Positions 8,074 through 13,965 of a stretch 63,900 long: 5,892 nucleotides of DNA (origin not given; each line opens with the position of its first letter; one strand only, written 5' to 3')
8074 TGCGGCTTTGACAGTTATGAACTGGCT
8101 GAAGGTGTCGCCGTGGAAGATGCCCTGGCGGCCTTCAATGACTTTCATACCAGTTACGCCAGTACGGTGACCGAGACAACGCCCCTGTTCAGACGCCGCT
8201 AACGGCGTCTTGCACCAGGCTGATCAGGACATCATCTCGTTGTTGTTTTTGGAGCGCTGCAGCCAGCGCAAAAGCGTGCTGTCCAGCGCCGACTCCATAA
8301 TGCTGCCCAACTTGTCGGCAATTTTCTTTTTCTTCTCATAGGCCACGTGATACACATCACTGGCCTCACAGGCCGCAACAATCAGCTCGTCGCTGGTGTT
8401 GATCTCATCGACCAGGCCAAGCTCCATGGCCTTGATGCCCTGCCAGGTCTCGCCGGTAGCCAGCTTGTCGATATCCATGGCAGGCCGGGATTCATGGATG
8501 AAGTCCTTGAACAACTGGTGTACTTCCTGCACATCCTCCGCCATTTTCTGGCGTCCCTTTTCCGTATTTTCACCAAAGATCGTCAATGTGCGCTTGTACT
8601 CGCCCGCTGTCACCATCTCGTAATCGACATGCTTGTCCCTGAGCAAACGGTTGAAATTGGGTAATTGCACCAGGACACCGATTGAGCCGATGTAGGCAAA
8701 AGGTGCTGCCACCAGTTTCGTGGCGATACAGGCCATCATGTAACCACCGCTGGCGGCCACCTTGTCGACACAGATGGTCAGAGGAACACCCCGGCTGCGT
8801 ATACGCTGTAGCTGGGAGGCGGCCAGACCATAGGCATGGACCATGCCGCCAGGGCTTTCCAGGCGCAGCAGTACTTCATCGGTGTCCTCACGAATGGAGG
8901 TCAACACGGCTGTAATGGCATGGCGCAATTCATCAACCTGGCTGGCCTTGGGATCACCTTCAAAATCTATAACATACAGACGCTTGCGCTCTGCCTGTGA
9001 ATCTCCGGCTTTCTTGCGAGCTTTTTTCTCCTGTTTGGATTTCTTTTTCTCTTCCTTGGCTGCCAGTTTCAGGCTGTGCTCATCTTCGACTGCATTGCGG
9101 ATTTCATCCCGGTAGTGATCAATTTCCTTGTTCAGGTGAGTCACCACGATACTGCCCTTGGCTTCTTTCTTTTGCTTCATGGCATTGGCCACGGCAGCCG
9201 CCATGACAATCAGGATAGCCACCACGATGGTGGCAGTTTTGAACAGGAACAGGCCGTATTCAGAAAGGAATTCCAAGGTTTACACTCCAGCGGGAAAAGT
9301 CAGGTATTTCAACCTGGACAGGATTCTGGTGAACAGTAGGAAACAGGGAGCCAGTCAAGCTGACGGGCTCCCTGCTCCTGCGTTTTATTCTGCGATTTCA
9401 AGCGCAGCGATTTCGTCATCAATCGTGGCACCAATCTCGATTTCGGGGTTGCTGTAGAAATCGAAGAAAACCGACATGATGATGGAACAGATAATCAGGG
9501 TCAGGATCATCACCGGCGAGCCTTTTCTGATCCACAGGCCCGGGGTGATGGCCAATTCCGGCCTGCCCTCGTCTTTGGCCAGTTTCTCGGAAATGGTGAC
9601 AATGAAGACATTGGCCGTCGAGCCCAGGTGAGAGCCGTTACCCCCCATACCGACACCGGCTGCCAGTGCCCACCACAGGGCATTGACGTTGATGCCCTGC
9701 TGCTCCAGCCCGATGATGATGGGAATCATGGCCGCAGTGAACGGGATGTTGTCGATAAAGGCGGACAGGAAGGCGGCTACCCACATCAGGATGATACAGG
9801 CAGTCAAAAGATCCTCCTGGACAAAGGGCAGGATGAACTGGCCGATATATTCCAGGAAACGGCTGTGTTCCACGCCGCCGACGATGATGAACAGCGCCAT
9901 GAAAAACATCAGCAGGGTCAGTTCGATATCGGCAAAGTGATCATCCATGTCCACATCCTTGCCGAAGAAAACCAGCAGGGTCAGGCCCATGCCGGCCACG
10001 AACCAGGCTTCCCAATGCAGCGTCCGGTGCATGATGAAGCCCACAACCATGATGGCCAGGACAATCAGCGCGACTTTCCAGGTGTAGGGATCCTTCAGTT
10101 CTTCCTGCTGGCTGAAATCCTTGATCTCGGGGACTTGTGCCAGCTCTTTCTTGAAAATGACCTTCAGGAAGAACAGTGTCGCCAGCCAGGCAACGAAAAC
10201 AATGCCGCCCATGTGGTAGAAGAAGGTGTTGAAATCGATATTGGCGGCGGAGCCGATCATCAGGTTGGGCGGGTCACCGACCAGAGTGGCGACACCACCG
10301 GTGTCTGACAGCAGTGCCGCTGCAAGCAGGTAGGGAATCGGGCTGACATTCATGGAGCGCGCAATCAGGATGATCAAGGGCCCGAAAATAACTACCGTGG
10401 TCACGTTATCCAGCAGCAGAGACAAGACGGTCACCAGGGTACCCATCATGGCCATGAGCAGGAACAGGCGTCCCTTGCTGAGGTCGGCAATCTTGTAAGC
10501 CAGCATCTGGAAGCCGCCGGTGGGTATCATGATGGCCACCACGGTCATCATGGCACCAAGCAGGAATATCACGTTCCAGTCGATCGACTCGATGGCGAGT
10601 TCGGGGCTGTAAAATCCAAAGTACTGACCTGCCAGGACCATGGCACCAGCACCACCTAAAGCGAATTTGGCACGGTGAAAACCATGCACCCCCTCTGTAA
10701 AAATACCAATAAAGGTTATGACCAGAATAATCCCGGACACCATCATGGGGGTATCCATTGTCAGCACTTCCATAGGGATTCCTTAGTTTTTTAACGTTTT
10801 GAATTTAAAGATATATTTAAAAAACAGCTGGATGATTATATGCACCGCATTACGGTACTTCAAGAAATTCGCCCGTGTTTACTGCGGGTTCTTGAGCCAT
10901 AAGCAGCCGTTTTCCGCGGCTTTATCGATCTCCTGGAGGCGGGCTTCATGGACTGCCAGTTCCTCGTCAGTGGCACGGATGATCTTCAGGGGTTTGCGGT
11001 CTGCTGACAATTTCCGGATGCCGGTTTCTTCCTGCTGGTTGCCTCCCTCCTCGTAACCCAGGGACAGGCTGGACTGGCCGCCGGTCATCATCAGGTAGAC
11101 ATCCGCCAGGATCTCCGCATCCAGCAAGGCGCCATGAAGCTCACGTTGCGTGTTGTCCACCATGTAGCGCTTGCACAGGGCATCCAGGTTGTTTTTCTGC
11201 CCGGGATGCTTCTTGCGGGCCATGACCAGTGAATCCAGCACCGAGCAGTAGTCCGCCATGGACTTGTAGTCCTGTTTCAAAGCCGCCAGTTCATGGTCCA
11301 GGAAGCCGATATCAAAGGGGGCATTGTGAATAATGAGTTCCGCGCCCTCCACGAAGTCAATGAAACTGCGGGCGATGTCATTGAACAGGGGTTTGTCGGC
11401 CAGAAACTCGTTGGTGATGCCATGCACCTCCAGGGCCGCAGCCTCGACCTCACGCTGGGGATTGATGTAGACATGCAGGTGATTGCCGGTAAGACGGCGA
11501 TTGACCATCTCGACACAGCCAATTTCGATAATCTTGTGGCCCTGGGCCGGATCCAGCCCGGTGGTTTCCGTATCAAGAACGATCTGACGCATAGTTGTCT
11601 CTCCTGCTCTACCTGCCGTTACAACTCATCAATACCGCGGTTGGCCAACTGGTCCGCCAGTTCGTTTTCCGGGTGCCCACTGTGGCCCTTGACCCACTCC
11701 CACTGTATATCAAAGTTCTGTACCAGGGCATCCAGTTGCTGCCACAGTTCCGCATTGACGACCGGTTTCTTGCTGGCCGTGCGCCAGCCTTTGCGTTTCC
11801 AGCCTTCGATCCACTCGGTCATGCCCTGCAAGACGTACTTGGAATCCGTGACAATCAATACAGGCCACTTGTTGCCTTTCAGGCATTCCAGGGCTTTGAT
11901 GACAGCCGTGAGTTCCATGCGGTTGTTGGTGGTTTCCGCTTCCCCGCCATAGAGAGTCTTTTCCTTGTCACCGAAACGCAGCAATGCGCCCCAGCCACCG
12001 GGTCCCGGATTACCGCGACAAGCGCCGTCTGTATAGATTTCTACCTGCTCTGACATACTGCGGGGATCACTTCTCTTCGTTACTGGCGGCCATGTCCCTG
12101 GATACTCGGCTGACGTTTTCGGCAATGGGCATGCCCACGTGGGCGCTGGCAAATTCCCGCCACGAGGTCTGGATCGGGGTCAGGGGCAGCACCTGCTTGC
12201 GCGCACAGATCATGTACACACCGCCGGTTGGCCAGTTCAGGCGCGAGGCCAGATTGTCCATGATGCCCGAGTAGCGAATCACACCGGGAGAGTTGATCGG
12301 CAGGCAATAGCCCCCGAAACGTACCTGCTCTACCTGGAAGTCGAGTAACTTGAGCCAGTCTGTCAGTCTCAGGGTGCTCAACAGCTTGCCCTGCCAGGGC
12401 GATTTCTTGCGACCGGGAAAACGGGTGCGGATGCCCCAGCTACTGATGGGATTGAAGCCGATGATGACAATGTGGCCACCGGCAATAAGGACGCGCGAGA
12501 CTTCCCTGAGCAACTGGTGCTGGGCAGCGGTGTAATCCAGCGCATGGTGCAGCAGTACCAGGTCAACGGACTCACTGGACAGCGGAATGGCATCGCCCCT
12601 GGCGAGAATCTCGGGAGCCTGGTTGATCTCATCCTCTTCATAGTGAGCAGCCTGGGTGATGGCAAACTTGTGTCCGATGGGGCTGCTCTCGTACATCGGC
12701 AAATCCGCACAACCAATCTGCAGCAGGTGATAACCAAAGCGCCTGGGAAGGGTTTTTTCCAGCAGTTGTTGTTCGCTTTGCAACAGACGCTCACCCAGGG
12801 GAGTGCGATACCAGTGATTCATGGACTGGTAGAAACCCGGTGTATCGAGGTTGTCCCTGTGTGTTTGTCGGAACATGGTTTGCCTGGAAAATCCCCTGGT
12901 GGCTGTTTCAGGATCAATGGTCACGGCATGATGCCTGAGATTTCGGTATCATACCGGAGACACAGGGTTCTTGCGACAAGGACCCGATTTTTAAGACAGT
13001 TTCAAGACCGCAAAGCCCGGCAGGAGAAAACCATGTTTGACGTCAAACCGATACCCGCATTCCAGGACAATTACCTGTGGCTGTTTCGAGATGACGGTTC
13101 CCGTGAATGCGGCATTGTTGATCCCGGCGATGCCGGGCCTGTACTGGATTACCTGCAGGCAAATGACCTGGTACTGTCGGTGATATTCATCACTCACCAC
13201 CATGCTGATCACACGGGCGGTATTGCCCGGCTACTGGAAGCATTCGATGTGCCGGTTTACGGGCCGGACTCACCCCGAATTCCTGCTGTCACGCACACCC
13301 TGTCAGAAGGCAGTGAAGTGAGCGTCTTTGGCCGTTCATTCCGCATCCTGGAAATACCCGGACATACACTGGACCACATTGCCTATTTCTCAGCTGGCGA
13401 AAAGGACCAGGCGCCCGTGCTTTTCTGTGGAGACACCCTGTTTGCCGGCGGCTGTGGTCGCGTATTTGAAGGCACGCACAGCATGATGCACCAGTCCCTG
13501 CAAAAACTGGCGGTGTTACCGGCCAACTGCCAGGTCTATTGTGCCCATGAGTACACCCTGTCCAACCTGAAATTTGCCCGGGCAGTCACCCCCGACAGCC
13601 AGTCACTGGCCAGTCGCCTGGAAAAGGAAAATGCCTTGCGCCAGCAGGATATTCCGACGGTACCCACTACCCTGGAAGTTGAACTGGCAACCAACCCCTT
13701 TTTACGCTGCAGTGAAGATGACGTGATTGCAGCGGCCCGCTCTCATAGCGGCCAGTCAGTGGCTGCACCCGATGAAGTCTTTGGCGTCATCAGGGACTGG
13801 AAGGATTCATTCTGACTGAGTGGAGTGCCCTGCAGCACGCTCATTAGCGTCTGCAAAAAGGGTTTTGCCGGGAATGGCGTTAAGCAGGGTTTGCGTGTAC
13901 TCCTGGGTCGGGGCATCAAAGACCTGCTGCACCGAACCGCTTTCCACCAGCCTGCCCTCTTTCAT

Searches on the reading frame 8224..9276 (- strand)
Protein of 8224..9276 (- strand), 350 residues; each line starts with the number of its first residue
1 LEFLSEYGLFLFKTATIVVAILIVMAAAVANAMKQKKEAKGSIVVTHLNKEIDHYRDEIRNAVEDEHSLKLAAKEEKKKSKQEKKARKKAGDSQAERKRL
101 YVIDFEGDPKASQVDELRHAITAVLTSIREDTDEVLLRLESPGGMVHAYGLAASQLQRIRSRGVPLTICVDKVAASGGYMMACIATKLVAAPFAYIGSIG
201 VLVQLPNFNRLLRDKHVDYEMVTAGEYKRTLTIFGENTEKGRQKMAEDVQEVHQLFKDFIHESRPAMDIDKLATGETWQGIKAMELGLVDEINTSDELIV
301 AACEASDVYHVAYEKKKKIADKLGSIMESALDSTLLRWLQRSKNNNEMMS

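Call 53: search_protein_families(library=pfam, proteins=[window:8224-9276:-], max_evalue=0.0001)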
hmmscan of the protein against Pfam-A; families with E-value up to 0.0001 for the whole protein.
window:8224-9276:- (350 aa): 2 families
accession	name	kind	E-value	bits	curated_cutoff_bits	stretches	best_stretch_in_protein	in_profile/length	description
PF08496.15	Peptidase_S49_N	-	8.7e-50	169.1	27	1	2-156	1-147/147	Peptidase family S49 N-terminal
PF01343.23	Peptidase_S49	-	7.1e-41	140.2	24.9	1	160-307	3-152/154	Peptidase family S49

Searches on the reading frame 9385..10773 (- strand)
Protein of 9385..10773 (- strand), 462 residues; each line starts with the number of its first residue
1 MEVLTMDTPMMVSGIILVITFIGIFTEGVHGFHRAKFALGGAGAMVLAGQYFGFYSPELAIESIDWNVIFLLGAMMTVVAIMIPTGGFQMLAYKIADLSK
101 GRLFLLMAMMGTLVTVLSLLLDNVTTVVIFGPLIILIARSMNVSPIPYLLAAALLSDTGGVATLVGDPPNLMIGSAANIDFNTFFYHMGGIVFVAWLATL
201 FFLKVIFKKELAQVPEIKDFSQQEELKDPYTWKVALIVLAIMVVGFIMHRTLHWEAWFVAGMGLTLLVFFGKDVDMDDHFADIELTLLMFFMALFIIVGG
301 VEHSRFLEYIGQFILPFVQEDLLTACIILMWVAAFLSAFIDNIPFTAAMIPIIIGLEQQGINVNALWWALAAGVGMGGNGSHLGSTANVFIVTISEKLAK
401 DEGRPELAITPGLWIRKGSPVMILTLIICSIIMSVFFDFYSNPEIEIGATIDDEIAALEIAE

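Call 53: search_protein_families(library=pfam, proteins=[window:9385-10773:-], max_evalue=0.0001)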
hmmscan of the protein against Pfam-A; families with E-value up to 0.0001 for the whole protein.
window:9385-10773:- (462 aa): 3 families
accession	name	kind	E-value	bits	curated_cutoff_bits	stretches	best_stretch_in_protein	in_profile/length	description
PF03600.22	CitMHS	-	9.9e-74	248.9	31.9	1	24-373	4-336/336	Citrate transporter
PF02040.21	ArsB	-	2.4e-12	47.4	22.2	1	38-428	26-414/423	Arsenical pump membrane protein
PF06450.18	NhaB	-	1.2e-06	28.2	27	1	151-268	208-332/515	Bacterial Na+/H+ antiporter B (NhaB)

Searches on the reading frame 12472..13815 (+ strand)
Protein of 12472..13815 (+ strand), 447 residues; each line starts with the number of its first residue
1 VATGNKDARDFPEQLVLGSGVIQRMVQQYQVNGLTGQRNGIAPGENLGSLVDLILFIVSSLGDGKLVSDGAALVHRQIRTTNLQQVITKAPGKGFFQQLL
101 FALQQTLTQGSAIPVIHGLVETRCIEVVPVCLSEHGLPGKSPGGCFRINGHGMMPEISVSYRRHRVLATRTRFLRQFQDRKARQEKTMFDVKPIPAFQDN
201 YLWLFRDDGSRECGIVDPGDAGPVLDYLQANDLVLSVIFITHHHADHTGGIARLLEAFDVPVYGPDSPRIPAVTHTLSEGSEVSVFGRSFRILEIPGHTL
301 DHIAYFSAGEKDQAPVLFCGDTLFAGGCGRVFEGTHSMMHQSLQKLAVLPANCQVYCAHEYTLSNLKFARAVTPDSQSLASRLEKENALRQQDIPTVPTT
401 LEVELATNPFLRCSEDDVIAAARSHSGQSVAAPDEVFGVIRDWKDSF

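Call 53: search_protein_families(library=pfam, proteins=[window:12472-13815:+], max_evalue=0.0001)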
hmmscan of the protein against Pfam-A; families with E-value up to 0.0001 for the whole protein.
window:12472-13815:+ (447 aa): 2 families
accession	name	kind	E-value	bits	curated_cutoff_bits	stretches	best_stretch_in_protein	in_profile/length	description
PF16123.11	HAGH_C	-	2.9e-25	88.9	25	1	360-447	1-83/83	Hydroxyacylglutathione hydrolase C-terminus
PF00753.33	Lactamase_B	-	2.7e-17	63.8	22.7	1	209-359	13-196/196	Metallo-beta-lactamase superfamily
